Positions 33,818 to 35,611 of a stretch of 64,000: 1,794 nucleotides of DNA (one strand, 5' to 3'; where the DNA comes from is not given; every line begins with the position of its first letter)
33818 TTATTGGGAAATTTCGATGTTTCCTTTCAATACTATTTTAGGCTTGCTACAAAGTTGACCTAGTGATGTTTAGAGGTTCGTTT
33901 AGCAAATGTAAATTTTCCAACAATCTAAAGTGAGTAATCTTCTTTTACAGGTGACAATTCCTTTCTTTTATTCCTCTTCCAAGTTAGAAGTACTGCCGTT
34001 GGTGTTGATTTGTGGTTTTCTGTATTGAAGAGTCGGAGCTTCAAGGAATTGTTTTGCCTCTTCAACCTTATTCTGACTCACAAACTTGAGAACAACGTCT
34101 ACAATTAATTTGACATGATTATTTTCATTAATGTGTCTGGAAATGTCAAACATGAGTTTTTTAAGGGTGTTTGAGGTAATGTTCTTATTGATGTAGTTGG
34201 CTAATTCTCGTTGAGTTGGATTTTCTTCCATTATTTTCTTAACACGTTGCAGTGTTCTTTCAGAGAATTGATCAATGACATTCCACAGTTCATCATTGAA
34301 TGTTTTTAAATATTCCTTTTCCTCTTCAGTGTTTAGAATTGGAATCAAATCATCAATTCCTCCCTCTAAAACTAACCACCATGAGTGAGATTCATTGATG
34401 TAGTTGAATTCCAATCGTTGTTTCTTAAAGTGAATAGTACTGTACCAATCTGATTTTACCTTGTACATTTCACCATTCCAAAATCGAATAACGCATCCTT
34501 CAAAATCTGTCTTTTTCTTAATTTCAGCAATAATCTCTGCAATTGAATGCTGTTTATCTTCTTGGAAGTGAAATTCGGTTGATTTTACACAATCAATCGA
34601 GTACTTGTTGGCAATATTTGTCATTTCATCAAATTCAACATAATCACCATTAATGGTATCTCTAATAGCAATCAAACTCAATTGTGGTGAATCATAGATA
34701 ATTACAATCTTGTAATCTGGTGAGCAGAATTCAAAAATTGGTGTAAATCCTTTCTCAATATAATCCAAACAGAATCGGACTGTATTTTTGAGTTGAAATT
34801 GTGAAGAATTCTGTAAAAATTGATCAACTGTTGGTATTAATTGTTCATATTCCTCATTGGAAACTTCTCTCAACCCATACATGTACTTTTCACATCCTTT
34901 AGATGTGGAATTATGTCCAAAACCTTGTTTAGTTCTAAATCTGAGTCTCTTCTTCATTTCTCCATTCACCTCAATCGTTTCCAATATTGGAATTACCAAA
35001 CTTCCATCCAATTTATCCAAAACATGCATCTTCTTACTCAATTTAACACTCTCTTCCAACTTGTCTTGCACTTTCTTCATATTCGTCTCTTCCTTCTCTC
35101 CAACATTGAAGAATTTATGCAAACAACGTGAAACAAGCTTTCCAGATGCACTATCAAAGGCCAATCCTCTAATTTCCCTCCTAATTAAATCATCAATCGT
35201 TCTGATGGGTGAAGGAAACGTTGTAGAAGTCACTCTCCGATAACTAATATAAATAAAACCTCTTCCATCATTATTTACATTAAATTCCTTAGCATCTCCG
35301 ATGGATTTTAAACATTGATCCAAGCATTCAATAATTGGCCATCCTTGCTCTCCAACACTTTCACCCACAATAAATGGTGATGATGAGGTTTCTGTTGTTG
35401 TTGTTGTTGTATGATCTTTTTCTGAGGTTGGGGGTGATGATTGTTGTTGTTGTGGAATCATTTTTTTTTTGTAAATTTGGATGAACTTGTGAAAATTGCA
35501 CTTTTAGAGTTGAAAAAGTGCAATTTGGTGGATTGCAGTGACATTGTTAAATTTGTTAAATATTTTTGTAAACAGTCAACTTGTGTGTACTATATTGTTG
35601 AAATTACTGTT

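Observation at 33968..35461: Stand-alone T4-Rnl1-type RNA ligase in a eukaryotic nuclear gene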

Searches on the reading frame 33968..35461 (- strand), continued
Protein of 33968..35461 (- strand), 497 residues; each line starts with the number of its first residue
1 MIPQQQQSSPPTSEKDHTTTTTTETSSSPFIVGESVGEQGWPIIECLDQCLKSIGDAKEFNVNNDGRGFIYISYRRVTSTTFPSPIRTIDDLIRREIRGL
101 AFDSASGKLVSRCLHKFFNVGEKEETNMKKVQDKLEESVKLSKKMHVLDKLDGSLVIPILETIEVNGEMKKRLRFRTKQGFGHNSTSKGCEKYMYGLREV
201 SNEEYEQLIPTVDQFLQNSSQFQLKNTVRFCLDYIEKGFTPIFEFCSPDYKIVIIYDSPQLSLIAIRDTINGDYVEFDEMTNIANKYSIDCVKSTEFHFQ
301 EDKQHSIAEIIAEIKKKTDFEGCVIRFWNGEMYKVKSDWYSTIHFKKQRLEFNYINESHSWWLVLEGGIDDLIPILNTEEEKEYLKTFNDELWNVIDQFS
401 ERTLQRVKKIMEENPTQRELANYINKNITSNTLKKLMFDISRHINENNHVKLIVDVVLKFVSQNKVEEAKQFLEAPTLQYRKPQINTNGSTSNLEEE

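Call 78: search_protein_families(library=pfam, proteins=[P0145, P0167, P0146, P0147, P0142, P0138, P0141, P0253, P0257, P0020], max_evalue=0.0001)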
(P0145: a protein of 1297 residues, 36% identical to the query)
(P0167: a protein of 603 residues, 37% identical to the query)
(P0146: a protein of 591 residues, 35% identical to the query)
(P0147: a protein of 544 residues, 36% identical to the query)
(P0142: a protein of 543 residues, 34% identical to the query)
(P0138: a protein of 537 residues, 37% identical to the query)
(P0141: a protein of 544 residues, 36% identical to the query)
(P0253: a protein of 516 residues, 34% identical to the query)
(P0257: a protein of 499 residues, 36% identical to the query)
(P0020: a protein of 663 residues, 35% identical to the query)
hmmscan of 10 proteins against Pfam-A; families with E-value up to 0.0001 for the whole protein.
P0145 (1297 aa): 4 families
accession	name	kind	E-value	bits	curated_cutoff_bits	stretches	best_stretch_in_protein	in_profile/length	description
PF00069.31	Pkinase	-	4.5e-62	210.3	31.7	1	975-1232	2-262/263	Protein kinase domain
PF07714.23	PK_Tyr_Ser-Thr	-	6.9e-39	134.1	23.1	1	976-1229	3-256/258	Protein tyrosine and serine/threonine kinase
PF09511.15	RNA_lig_T4_1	-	2.2e-27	96.8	28.3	2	442-556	97-227/227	RNA ligase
PF14531.12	Kinase-like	-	2.2e-05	24.3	25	0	1084-1221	152-289/289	Kinase-like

P0167 (603 aa): 3 families
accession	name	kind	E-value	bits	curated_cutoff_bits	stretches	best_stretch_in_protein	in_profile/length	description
PF09511.15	RNA_lig_T4_1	-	7.9e-30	104.8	28.3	1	65-267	1-221/227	RNA ligase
PF01472.26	PUA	-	4.1e-12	46.3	24.8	1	506-580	4-73/74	PUA domain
PF17832.7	Pre-PUA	-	6.8e-07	30.2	23.5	1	432-497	18-84/86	Pre-PUA-like domain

P0146 (591 aa): 1 family
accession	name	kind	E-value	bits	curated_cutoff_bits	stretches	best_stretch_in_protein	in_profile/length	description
PF09511.15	RNA_lig_T4_1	-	2.9e-21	76.8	28.3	2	283-403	95-224/227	RNA ligase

P0147 (544 aa): 1 family
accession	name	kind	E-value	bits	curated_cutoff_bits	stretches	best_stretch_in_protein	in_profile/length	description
PF09511.15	RNA_lig_T4_1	-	2e-25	90.4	28.3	1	186-438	1-227/227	RNA ligase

P0142 (543 aa): 1 family
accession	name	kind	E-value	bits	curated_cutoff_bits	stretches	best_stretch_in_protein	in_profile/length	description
PF09511.15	RNA_lig_T4_1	-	1.8e-27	97.1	28.3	1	116-350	1-227/227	RNA ligase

P0138 (537 aa): 2 families
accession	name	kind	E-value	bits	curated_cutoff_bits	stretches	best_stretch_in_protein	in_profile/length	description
PF09511.15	RNA_lig_T4_1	-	1.1e-24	88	28.3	1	96-341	2-227/227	RNA ligase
PF09414.15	RNA_ligase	-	3.3e-05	24.5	27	1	140-325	2-159/171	RNA ligase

P0141 (544 aa): 2 families
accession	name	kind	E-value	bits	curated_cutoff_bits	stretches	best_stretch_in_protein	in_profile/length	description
PF09511.15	RNA_lig_T4_1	-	2.4e-30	106.5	28.3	1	74-363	2-227/227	RNA ligase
PF09414.15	RNA_ligase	-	3.3e-07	31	27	0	277-349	91-162/171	RNA ligase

P0253 (516 aa): 1 family
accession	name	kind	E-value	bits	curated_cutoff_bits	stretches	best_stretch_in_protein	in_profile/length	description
PF09511.15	RNA_lig_T4_1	-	2.9e-39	135.7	28.3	1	123-344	1-227/227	RNA ligase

P0257 (499 aa): 1 family
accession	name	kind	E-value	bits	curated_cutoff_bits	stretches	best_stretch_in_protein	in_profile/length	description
PF09511.15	RNA_lig_T4_1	-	3.7e-17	63.4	28.3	1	179-306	94-224/227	RNA ligase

P0020 (663 aa): 1 family
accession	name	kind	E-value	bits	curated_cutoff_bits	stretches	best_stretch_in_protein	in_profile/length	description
PF09511.15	RNA_lig_T4_1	-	2.1e-23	83.8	28.3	2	331-456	91-227/227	RNA ligase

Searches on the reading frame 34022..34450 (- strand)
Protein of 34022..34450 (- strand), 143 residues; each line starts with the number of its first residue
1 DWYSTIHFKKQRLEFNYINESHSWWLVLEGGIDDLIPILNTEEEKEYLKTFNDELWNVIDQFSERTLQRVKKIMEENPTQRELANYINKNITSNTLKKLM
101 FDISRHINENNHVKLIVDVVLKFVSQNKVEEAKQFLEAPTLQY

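Call 50: predict_structure(alignment_id=A3)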
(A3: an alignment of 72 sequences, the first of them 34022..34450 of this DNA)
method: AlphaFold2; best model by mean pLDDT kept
length: 143 residues; sequences in the alignment: 72
mean_pLDDT: 88.0   pTM: 0.77
mean pLDDT of the five models: 88.0, 87.6, 86.6, 85.8, 84.6
residues with pLDDT >= 90: 89; 70-90: 43; 50-70: 11; < 50: 0
segments of 3 or more residues with pLDDT < 50: none
pLDDT, mean of each block of 10 residues (from residue 1): 70 65 89 79 88 95 95 93 93 93 90 94 92 94 88
secondary structure, 60 per line:
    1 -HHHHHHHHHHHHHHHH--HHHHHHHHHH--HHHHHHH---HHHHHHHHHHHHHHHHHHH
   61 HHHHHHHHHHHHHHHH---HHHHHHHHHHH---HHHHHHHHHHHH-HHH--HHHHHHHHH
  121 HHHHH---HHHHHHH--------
elements in order: H2-17 H20-29 H32-38 H42-76 H80-90 H94-105 H112-125 H129-135
